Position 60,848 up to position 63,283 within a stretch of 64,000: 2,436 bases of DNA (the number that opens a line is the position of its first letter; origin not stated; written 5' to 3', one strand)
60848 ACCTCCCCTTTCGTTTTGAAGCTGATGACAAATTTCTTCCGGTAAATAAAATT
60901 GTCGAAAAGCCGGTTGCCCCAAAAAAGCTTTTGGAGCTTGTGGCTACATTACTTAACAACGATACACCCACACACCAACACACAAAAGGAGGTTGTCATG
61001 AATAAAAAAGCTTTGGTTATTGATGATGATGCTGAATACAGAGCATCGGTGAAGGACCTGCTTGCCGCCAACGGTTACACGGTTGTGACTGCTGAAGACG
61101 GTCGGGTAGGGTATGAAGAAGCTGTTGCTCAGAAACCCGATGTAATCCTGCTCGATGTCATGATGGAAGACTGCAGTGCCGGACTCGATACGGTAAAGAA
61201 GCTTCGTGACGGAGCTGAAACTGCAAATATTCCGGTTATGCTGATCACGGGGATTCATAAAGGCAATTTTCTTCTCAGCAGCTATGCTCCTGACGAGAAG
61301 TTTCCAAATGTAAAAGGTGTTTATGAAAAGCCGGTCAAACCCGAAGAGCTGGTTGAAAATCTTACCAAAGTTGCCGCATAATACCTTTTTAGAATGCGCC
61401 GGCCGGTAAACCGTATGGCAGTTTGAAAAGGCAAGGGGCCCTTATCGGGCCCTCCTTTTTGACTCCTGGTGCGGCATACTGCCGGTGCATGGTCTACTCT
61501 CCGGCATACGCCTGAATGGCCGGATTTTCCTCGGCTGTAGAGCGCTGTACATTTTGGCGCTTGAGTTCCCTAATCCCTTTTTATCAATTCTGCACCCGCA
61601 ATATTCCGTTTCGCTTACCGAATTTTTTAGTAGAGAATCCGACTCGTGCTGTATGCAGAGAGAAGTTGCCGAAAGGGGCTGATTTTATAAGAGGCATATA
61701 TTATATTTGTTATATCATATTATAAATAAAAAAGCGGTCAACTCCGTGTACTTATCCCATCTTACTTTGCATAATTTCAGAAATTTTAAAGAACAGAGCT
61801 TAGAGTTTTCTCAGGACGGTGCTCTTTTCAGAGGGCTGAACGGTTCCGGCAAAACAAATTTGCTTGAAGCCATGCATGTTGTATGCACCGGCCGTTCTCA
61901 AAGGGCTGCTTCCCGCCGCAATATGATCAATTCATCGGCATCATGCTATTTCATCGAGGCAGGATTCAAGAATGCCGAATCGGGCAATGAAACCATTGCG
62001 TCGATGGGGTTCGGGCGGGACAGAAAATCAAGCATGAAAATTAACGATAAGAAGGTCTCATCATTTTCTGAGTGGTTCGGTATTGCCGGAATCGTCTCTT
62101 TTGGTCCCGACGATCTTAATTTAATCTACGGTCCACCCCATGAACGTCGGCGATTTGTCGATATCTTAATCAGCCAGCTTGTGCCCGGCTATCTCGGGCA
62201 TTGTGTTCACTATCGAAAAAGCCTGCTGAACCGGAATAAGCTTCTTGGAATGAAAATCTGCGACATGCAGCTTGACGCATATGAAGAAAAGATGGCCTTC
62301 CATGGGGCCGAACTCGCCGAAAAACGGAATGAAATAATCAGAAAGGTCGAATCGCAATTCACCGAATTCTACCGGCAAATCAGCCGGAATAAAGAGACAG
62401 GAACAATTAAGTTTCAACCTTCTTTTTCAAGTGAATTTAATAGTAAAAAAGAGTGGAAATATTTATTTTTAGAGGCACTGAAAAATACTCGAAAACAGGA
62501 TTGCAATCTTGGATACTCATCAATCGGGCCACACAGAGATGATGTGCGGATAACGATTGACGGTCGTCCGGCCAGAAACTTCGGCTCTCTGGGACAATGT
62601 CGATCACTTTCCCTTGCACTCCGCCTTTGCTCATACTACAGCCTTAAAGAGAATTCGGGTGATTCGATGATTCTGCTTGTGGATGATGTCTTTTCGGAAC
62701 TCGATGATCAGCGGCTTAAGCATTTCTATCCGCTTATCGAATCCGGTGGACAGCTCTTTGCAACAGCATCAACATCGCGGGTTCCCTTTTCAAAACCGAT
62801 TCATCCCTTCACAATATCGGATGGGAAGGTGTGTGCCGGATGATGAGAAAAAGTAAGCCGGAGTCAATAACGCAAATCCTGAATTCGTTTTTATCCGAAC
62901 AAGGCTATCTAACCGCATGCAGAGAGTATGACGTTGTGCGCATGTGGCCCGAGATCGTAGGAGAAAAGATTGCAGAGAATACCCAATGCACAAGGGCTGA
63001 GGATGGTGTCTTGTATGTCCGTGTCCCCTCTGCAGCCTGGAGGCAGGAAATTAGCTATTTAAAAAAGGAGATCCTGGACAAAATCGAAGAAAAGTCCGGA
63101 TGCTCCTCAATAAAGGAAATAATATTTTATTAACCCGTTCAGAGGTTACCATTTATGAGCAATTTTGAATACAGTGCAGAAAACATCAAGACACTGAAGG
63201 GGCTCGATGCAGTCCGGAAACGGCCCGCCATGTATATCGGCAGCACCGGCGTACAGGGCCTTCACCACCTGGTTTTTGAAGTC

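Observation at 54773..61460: Rex - Cache/HAMP histidine kinase - NuoF/NuoE flavoprotein - three receiver-only regulators in one tight operon, with no catalytic partner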

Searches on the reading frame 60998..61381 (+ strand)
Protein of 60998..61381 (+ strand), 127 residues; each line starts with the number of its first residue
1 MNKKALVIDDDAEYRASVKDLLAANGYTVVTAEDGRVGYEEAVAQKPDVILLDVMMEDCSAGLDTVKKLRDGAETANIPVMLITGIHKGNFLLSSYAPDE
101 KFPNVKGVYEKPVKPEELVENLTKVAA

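Call 3: search_protein_families(library=pfam, proteins=[window:60998-61381:+], max_evalue=0.01)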
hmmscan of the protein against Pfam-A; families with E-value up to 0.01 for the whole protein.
window:60998-61381:+ (127 aa): 1 family
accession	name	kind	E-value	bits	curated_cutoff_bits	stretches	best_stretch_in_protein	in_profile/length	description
PF00072.30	Response_reg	-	4.6e-16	59.4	30.2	1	6-122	2-110/111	Response regulator receiver domain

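Call 51: search_protein_families(library=ncbifam, proteins=[window:60998-61381:+], max_evalue=0.00001)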
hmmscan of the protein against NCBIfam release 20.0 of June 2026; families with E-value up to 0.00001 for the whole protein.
window:60998-61381:+ (127 aa): 49 families (the best 25 are shown)
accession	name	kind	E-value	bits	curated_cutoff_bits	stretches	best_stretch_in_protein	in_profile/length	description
NF045717.1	DVU0259_DivK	exception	2.2e-17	63.3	160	1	1-121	1-111/117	DVU0259 family response regulator domain-containing protein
NF007135.0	PRK09581.1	equivalog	1.5e-14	53.7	474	1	1-87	1-86/457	PleD family two-component system response regulator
TIGR02154.1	PhoB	equivalog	4.9e-14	52.2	296.2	1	1-85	1-84/226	phosphate regulon transcriptional regulator PhoB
NF041733.1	resp_reg_CseB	equivalog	1.9e-12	47.1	350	1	5-84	3-78/228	two-component system response regulator CseB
NF045944.1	ResRegRpaBCyano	equivalog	7.8e-12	45.1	330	1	6-86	1-77/229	response regulator transcription factor RpaB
NF008199.0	PRK10955.1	equivalog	1.3e-11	44.9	341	1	3-84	2-78/232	envelope stress response regulator transcription factor CpxR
NF047465.1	hybrid_HK_LvrA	exception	3.7e-11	41.8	1200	1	3-96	468-559/819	hybrid histidine kinase/response regulator LvrA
NF053854.1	RespRegPhoBBctds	equivalog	4.1e-11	42.7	270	1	6-90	2-84/225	two-component system response regulator PhoB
NF007935.0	PRK10651.1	equivalog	5.8e-11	42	250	1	4-127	8-125/216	two-component system response regulator NarL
NF007546.0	PRK10161.1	equivalog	9.3e-11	41.7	471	1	1-86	1-85/229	phosphate response regulator transcription factor PhoB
NF051870.1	NAssimRespRegNtrX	equivalog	9.7e-11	41.2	600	1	4-86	3-84/452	nitrogen assimilation response regulator NtrX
NF040689.1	MtrAB_MtrA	equivalog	1.2e-10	41.1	300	1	6-85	2-77/219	MtrAB system response regulator MtrA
NF047793.1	ResRegPgtA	equivalog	4.4e-10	38.9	650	1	3-123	6-118/414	two-component system response regulator PgtA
NF041832.1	near_NosP_CTERM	subfamily_domain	4.8e-10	39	400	1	3-124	252-368/370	NahK/ErcS family hybrid sensor histidine kinase/response regulator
NF006900.1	PRK09390.1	equivalog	1.4e-09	37.8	255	1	5-94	7-91/203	response regulator FixJ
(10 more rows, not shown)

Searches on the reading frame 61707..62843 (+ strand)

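Call 3: search_protein_families(library=pfam, proteins=[window:61707-62843:+], max_evalue=0.01)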
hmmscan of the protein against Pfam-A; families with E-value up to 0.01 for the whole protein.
window:61707-62843:+ (378 aa): 6 families
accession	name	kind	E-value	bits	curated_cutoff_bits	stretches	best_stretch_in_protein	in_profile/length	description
PF02463.25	SMC_N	-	1.9e-15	57.3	40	1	15-353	1-195/220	RecF/RecN/SMC N terminal domain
PF13476.12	AAA_23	-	4.3e-13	50.8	27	1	19-135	2-123/201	AAA domain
PF13175.12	AAA_15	-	2.3e-08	34.5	32.1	1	16-255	3-162/374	AAA ATPase domain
PF13555.12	AAA_29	-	1.9e-07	31.1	27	1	16-65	1-51/61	P-loop containing region of AAA domain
PF13304.12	AAA_21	-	2e-06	28.6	27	0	43-67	6-35/304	AAA domain, putative AbiEii toxin, Type IV TA system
PF13514.12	AAA_27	-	0.0047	17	22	1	16-65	3-55/206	AAA domain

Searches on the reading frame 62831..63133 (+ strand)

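Call 58: search_protein_families(library=pfam, proteins=[window:62831-63133:+], max_evalue=0.00001)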
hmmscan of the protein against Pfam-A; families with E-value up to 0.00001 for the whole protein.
window:62831-63133:+ (100 aa): 1 family
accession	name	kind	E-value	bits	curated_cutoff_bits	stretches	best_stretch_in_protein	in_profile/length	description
PF05258.17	DciA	-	5.1e-22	78.3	24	1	13-99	2-89/89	Dna[CI] antecedent, DciA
